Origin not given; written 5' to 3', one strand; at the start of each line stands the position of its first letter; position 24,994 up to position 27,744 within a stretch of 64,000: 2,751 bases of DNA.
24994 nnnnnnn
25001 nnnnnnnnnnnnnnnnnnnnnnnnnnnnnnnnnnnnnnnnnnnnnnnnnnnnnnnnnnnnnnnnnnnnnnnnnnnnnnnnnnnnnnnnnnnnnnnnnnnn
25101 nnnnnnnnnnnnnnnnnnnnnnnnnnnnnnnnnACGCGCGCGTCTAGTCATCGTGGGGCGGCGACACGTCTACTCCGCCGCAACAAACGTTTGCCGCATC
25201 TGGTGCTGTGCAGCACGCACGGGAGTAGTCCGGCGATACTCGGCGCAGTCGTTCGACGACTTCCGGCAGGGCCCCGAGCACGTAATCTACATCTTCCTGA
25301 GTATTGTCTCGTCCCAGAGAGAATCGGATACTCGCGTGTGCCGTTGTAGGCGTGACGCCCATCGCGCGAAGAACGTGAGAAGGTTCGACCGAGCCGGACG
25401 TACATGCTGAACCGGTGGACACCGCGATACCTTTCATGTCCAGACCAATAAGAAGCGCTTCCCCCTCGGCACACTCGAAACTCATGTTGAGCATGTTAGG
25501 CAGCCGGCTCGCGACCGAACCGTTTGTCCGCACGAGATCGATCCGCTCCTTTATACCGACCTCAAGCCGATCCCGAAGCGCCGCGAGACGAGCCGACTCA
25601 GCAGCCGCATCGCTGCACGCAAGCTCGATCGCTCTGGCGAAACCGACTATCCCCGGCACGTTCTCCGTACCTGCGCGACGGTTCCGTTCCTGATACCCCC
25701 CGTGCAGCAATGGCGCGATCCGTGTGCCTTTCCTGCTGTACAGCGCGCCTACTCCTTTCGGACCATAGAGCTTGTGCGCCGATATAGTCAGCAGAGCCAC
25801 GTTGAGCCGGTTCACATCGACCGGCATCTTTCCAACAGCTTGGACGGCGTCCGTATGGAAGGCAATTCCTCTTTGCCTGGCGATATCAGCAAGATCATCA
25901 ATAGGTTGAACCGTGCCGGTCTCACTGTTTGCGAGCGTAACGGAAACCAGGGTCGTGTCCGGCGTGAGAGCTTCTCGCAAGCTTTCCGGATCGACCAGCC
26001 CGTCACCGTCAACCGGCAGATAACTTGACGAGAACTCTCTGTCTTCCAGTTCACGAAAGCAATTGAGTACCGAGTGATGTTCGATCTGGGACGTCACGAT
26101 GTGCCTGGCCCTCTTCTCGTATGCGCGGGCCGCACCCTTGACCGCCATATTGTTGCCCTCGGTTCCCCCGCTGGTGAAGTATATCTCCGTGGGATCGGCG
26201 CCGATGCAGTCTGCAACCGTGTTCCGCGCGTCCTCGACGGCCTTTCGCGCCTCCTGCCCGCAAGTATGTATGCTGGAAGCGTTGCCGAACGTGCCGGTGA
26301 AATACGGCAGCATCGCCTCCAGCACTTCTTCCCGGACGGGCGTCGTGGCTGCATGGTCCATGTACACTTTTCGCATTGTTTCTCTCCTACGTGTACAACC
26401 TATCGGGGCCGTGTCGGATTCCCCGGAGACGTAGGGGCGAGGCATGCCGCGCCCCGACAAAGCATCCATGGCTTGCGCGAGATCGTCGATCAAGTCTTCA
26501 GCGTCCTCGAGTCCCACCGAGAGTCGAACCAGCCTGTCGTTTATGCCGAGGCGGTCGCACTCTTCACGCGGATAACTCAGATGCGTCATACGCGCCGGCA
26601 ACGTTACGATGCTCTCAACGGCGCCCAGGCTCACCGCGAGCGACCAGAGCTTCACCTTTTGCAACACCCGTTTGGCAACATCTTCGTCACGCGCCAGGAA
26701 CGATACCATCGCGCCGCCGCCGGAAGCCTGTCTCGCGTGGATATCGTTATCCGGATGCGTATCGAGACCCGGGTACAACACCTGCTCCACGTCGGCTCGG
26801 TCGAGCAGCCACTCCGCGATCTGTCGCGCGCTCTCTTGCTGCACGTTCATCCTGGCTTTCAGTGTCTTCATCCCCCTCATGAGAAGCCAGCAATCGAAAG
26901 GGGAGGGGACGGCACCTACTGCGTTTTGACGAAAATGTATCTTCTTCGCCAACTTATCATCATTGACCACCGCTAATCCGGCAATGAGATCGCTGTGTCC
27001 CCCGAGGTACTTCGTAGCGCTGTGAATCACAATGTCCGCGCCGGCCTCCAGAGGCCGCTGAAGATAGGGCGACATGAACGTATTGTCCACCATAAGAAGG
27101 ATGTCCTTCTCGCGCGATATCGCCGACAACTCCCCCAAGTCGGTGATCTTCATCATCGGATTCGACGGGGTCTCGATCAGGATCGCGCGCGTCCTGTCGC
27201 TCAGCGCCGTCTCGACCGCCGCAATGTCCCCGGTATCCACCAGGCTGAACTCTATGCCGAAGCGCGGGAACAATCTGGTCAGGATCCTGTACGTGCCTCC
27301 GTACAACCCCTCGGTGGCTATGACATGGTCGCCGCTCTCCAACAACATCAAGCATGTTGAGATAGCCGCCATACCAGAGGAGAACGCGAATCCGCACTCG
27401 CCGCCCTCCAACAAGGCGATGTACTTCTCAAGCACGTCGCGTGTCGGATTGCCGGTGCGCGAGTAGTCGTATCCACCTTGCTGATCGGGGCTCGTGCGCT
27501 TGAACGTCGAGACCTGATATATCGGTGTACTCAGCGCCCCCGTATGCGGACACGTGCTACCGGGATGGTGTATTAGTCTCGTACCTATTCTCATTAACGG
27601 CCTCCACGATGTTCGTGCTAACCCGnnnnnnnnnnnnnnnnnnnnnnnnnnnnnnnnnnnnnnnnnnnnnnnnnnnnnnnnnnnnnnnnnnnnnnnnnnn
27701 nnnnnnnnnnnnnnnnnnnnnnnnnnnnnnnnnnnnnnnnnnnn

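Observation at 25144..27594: In-frame fusion of a Cys/Met-metabolism PLP enzyme with a second cysteine desulfurase, retaining an internal SD+ATG; possible frameshift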

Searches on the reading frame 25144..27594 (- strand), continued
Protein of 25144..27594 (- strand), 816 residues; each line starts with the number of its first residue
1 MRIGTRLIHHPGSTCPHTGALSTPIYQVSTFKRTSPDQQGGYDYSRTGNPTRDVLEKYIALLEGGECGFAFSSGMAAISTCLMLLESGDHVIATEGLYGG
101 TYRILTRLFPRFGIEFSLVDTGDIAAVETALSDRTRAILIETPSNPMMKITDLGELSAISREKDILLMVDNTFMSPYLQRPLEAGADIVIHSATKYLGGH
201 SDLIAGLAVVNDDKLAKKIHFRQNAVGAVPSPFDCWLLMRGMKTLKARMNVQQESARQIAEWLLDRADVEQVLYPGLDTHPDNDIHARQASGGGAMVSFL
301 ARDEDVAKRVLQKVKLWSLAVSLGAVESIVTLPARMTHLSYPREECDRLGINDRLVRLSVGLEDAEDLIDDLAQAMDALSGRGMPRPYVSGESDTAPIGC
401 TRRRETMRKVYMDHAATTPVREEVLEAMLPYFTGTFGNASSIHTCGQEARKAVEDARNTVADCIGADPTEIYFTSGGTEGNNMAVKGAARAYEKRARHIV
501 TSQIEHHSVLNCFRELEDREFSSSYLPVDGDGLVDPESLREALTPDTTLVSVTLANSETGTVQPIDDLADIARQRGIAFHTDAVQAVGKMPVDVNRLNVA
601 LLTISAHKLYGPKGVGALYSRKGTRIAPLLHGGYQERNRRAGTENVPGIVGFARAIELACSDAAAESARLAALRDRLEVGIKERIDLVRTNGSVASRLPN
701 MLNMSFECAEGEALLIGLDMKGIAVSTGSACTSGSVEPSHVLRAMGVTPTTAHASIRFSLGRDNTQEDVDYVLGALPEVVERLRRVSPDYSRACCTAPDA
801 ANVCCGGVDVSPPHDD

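Call 9: find_related_loci(query=window:25147-27594:-, collection=genome_contigs, flank=6000)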
Query window:25147-27594:- (816 aa) in genome_contigs; peptide patterns used: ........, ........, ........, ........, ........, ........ (x = any residue, [..] = any of these).
399 stretches matched a pattern; 363 encode a relative of the query (tblastn E <= 1e-3); the best 80 are kept; 80 distinct loci.
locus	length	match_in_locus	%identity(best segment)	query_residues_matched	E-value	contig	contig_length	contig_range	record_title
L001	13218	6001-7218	54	390-792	8e-140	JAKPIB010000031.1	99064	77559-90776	MAG: Bacillota bacterium isolate USOA134_metabat.17_sub k141_609495, whole genome shotgun sequence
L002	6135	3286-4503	54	390-792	6e-140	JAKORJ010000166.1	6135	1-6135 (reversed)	MAG: Bacillota bacterium isolate all_maxbin.301 k201_1468437, whole genome shotgun sequence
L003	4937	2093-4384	55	1-378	1e-135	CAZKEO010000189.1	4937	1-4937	MAG TPA_asm: uncultured Eubacteriales bacterium isolate SRP302447_co1_221 genome assembly, contig: NODE_48911_length_493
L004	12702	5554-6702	56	405-788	2e-131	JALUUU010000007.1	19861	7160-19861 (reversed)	MAG: archaeon isolate 128-326_metabat1_scaf2bin.045 128-326_scaffold_1081_c1, whole genome shotgun sequence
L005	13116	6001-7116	52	5-376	3e-127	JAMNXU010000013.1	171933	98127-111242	MAG: Bacillota bacterium isolate Bin_1 Bin_1_scaffold_5, whole genome shotgun sequence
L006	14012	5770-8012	52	1-376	6e-126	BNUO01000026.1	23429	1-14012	Campylobacterota bacterium MS502-29 DNA, sequence026, whole genome shotgun sequence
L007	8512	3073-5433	41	1-582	4e-125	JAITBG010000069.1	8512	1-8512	MAG: Treponema sp. isolate Ncb351_bin77 k119_3465295, whole genome shotgun sequence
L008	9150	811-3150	52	1-376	4e-125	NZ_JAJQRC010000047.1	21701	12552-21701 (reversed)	Treponema sp. TIM-1 NODE_56_length_21701_cov_28.839426, whole genome shotgun sequence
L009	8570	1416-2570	51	405-788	5e-125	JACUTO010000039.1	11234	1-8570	MAG: Candidatus Bathyarchaeota archaeon isolate Kmv02 NODE_2852_length_11234_cov_40.425351, whole genome shotgun sequenc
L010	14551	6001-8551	51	1-376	5e-125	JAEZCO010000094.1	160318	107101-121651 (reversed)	MAG: Bacillota bacterium isolate OH_CBrB_255 k127_1366939, whole genome shotgun sequence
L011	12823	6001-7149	52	407-788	2e-124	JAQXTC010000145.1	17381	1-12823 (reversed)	MAG: Clostridiaceae bacterium isolate SUG1499 k141_9028874, whole genome shotgun sequence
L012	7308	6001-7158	51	404-788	5e-124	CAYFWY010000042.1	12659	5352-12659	MAG TPA_asm: uncultured Candidatus Bathyarchaeia archaeon isolate ERP108616_co2_35 genome assembly, contig: NODE_8681_le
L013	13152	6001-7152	50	407-790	2e-123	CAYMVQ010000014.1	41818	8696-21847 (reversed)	MAG TPA_asm: uncultured Clostridiaceae bacterium isolate binchicken_co157_153 genome assembly, contig: NODE_1739_length_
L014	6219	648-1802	51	405-788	2e-123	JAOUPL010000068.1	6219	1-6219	MAG: Candidatus Bathyarchaeota archaeon isolate 8_1_Oct_SF_Bin52 8_1_Oct_SF_Bin52_scaffold_1162_c1, whole genome shotgun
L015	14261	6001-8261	51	1-373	5e-123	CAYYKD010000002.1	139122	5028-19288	MAG TPA_asm: uncultured Spirochaetales bacterium isolate binchicken_co113_85 genome assembly, contig: NODE_98_length_139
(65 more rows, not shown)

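Call 13: find_encoding_contigs(protein=window:25144-27594:-, flank=6000, max_places=10)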
Protein window:25144-27594:- (816 aa): no gene with exactly this product is on record in the collection.

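Call 30: search_protein_representatives(protein=window:25147-27594:-)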
Query: 816 residues. Proteins with E-value up to 0.001 (for the whole library): 94829; up to 1e-10: 55570; up to 1e-30: 19868. The best 150 are listed.
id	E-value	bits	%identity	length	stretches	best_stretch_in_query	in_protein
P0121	2.3e-166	571.7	41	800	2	21-377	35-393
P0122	8.2e-144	497.2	48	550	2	407-772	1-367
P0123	2.3e-138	479.2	58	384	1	1-376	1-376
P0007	4.3e-134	465.0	40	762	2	14-376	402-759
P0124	1.5e-127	443.4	56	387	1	407-787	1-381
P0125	1.6e-125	436.7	54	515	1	407-791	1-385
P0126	2.2e-125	436.2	55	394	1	410-792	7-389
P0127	1.2e-124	433.8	54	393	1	407-792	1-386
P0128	1.3e-123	430.4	52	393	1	409-791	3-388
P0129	3.0e-123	429.2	53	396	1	407-791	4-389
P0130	6.2e-121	421.5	52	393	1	410-796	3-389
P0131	8.7e-121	421.0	54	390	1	407-788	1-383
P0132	2.3e-120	419.6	52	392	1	407-793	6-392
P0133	3.5e-120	419.0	52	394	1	407-790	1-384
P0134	3.9e-120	418.9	54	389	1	407-786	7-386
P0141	7.3e-118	411.4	36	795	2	21-378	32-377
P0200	1.6e-108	380.4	48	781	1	4-385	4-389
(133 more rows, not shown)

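Call 31: search_protein_families(library=pfam, proteins=[P0121, P0141, P0122, P0200, P0123], max_evalue=1e-8)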
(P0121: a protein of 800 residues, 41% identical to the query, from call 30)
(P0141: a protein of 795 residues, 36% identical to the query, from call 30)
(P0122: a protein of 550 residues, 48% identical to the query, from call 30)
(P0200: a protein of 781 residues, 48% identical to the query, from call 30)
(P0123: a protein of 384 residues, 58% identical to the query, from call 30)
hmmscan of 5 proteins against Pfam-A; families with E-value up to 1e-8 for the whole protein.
P0121 (800 aa): 2 families
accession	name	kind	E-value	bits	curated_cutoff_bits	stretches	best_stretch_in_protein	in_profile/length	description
PF01053.26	Cys_Met_Meta_PP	-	1.6e-248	824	27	2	35-393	18-381/381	Cys/Met metabolism PLP-dependent enzyme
PF06838.17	Met_gamma_lyase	-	8.9e-10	38.1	24.2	0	546-623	154-236/405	Methionine gamma-lyase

P0141 (795 aa): 1 family
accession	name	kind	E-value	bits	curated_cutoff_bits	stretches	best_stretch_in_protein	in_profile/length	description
PF01053.26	Cys_Met_Meta_PP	-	7.3e-206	683.5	27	2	396-781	2-380/381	Cys/Met metabolism PLP-dependent enzyme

P0122 (550 aa): 2 families
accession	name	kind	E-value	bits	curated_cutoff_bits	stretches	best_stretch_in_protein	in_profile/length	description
PF00266.25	Aminotran_5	-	2.3e-103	346.5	21.5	2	4-367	1-371/371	Aminotransferase class-V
PF00155.27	Aminotran_1_2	-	5e-11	42.8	19.7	0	48-369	45-359/361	Aminotransferase class I and II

P0200 (781 aa): 2 families
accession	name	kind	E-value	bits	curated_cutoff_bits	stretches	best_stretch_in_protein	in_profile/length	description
PF01053.26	Cys_Met_Meta_PP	-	6.3e-146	486.2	27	1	4-380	1-380/381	Cys/Met metabolism PLP-dependent enzyme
PF00155.27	Aminotran_1_2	-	6e-45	154.4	19.7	1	417-771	2-361/361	Aminotransferase class I and II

P0123 (384 aa): 1 family
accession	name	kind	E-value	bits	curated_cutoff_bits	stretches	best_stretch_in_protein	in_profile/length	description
PF01053.26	Cys_Met_Meta_PP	-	7.2e-134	446.6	27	1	5-377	2-381/381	Cys/Met metabolism PLP-dependent enzyme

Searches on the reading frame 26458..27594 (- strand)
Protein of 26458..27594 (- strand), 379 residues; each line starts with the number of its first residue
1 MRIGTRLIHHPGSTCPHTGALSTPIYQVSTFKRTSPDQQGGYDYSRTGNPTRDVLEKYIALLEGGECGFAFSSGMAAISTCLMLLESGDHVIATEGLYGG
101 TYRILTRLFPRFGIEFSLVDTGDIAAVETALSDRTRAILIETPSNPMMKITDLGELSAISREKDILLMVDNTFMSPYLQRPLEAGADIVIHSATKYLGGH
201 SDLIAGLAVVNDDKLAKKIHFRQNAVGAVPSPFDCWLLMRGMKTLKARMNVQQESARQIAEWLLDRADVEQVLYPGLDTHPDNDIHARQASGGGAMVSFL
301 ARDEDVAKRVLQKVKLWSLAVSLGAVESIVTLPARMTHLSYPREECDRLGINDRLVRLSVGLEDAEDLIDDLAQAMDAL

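Call 20: search_protein_families(library=ncbifam, proteins=[window:26458-27594:-], max_evalue=1e-20)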
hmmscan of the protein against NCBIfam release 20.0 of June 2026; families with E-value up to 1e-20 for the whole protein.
window:26458-27594:- (379 aa): 42 families (the best 25 are shown)
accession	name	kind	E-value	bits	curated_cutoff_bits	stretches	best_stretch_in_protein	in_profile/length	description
NF005810.0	PRK07671.1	equivalog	3.3e-156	520.1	594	1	1-376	1-376/377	bifunctional cystathionine gamma-lyase/homocysteine desulfhydrase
NF005976.0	PRK08064.1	equivalog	4e-147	490.2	627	1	3-378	7-382/390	cystathionine beta-lyase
NF005871.0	PRK07811.1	equivalog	2.3e-134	447.8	513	1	3-377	13-387/389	cystathionine gamma-synthase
NF004821.0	PRK06176.1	equivalog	2.1e-133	444.8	642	1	1-377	1-377/380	cystathionine gamma-synthase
NF006095.0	PRK08247.1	equivalog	3e-122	408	585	1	4-378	7-365/369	methionine biosynthesis PLP-dependent protein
TIGR01329.1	cysta_beta_ly_E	equivalog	4e-118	394.4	487.5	1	18-377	15-379/383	cystathionine beta-lyase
TIGR01328.1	met_gam_lyase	equivalog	2e-117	392.4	549.7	1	3-379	4-391/391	methionine gamma-lyase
NF043007.1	CysBLyMetC_Staph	equivalog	4.7e-116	387.8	700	1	5-377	7-373/378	cystathionine beta-lyase MetC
TIGR02080.1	O_succ_thio_ly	equivalog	1.8e-115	385.7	504.55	1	18-378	19-381/382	cystathionine gamma-synthase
NF004876.0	PRK06234.1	subfamily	2.2e-111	372.7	666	1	3-378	9-397/400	methionine gamma-lyase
NF005695.0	PRK07503.1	equivalog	8.3e-110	367.2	666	1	4-378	11-396/403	methionine gamma-lyase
NF005263.0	PRK06767.1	equivalog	2.4e-107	359.4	617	1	3-378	6-385/392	methionine gamma-lyase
TIGR01325.1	O_suc_HS_sulf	equivalog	4.5e-100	334.9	510.05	1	38-376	42-380/380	O-succinylhomoserine sulfhydrylase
NF006003.0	PRK08133.1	equivalog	9.2e-100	334.1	522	1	37-377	53-395/396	O-succinylhomoserine sulfhydrylase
NF006097.0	PRK08249.1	equivalog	2.8e-99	332.2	600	1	34-378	50-395/402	cystathionine gamma-synthase family protein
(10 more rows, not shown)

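Call 54: search_solved_structures(query=window:26458-27594:-, max_evalue=1e-60)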
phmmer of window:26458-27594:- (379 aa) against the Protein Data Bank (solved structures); distinct sequences matched with E-value up to 1e-60: 68 (the best 60 are shown).
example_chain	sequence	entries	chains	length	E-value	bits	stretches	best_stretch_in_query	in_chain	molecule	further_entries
7d7o_A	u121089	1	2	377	5.7e-131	440.2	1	1-376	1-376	Bifunctional cystathionine gamma-lyase/homocysteine desulfhydrase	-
8jui_A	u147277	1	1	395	6.6e-118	397.2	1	3-376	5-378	Cystathionine beta-lyase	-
9j7q_A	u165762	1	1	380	6e-117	394.1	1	4-379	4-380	Cystathionine gamma-synthase homolog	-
6kgz_A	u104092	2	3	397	7e-117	393.8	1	4-379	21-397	Cystathionine gamma-lyase | Cystathionine gamma lyase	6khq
9xlu_A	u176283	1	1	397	7.2e-117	393.8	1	4-379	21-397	Cystathionine gamma-synthase homolog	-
7mcb_H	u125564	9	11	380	7.9e-117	393.7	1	5-379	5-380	Bifunctional cystathionine gamma-lyase/homocysteine desulfhydrase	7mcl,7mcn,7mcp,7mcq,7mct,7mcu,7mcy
9j7p_A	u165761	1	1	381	1.6e-116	392.7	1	4-379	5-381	Cystathionine gamma-synthase homolog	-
9j7r_A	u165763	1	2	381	4.3e-116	391.3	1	4-379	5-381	Cystathionine gamma-synthase homolog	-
7md1_H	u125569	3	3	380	1.4e-115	389.6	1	5-379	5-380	Bifunctional cystathionine gamma-lyase/homocysteine desulfhydrase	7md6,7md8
7md9_H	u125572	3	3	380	1.5e-115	389.5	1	5-379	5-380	Bifunctional cystathionine gamma-lyase/homocysteine desulfhydrase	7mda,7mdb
4l0o_H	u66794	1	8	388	9.7e-115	386.8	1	1-376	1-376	Cystathionine gamma-synthase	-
6k1o_A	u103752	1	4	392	2.1e-114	385.7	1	3-376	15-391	Cystathionine gamma-lyase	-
6k1n_A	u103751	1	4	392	7.4e-114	383.9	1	3-376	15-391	Cystathionine gamma-lyase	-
6k1l_A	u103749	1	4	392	7.7e-114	383.8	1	3-376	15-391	Cystathionine gamma-lyase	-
6k1m_A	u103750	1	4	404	8.2e-114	383.7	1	3-376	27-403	Cystathionine gamma-lyase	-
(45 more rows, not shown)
